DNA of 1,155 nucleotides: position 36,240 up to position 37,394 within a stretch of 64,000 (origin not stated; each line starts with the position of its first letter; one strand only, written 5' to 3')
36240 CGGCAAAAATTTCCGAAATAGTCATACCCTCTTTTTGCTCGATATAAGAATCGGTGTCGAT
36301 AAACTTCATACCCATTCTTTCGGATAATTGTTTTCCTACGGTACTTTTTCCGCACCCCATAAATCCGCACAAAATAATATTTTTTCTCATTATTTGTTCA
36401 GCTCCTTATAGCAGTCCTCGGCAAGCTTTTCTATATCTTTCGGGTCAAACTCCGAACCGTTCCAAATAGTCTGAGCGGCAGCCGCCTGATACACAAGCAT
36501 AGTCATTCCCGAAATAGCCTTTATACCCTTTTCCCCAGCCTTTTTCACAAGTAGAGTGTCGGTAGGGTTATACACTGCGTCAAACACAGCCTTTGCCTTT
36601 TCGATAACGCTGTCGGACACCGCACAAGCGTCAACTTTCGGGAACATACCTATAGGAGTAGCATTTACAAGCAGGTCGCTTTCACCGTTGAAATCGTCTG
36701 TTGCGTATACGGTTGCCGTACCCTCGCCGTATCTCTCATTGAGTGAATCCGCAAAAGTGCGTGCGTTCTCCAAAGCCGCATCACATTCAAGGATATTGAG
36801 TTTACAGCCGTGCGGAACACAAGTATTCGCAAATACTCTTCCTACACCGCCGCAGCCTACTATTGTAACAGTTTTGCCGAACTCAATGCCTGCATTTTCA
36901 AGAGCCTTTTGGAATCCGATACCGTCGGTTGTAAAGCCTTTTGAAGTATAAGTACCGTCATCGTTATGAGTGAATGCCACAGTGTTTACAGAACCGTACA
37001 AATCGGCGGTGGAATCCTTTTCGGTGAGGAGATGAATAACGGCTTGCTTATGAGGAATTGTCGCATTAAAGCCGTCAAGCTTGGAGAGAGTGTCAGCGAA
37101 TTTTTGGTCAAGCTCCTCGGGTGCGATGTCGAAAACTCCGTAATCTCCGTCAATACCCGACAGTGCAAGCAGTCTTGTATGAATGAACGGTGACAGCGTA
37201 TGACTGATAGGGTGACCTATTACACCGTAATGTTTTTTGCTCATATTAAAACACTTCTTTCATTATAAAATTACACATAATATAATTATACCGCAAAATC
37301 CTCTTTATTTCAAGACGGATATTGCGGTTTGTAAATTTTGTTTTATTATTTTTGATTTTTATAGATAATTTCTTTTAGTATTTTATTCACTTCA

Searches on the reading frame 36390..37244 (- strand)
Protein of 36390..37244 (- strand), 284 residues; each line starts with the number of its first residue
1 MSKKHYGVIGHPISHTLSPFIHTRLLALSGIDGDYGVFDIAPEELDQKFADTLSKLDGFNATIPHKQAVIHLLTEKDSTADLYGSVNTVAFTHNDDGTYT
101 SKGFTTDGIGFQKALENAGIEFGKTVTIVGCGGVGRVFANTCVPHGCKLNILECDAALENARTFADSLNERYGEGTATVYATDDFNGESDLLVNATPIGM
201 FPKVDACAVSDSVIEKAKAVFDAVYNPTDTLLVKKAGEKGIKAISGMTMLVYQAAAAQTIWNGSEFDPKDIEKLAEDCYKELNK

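Call 12: search_protein_families(library=pfam, proteins=[window:36390-37244:-])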
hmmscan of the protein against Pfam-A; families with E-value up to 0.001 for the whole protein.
window:36390-37244:- (284 aa): 3 families
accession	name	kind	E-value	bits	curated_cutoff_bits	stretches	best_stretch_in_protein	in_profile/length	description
PF08501.16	Shikimate_dh_N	-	6.7e-22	78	27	1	8-89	1-83/83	Shikimate dehydrogenase substrate binding domain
PF03435.24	Sacchrp_dh_NADP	-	0.00011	23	25.1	1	126-229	1-114/129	Saccharopine dehydrogenase NADP binding domain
PF18317.6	SDH_C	-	0.00016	21.7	25.8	1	246-274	1-29/31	Shikimate 5'-dehydrogenase C-terminal domain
